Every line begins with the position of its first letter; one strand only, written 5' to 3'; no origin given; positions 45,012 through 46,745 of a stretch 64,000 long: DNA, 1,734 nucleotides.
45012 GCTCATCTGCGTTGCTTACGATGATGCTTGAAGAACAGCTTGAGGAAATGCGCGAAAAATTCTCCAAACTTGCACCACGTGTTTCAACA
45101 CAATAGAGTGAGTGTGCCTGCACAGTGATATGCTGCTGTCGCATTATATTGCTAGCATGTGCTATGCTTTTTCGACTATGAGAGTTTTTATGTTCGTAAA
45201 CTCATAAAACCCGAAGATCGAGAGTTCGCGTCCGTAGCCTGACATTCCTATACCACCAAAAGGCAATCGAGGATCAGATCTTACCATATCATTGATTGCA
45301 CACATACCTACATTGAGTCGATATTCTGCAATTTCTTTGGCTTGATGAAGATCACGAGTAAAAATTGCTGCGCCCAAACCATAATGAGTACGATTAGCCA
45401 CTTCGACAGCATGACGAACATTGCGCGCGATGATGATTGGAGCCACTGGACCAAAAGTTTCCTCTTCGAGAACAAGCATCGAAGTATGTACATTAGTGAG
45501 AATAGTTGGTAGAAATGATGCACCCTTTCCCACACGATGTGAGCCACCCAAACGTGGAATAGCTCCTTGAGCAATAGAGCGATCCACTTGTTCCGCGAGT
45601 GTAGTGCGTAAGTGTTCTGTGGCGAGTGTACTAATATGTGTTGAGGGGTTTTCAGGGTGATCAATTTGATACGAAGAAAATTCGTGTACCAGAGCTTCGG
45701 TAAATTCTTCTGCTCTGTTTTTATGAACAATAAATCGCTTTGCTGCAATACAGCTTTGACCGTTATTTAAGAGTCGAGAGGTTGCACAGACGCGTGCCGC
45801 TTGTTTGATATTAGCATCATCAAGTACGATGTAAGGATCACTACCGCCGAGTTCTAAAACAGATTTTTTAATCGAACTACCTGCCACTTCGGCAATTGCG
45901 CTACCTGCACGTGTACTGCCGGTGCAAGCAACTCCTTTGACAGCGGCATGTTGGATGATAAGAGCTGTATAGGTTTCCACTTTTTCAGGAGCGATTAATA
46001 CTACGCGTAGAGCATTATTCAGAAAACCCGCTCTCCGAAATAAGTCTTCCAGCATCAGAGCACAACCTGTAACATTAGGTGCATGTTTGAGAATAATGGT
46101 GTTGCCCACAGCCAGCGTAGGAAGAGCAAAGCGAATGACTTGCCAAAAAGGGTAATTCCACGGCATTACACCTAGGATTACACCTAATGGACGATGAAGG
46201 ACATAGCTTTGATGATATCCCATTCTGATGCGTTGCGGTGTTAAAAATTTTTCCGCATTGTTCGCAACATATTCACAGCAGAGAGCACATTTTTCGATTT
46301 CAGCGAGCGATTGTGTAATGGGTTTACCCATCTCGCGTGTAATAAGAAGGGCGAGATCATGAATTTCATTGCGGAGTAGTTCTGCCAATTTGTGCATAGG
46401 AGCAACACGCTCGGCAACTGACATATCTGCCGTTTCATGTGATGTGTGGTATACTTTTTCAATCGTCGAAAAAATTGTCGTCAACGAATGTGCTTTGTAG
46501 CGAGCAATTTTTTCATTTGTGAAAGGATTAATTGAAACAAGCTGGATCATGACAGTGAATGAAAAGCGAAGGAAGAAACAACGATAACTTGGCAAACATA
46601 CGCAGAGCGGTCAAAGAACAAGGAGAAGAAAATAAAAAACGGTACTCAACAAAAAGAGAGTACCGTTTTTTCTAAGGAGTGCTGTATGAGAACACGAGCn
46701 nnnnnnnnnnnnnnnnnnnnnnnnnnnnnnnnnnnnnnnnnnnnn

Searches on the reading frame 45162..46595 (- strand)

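Call 34: search_protein_families(library=pfam, proteins=[window:45162-46595:-], max_evalue=0.00001)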
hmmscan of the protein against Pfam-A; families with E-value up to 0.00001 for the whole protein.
window:45162-46595:- (477 aa): 1 family
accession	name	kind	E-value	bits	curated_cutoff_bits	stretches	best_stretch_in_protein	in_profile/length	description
PF00171.27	Aldedh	-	2.4e-118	396.1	23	1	21-471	11-460/461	Aldehyde dehydrogenase family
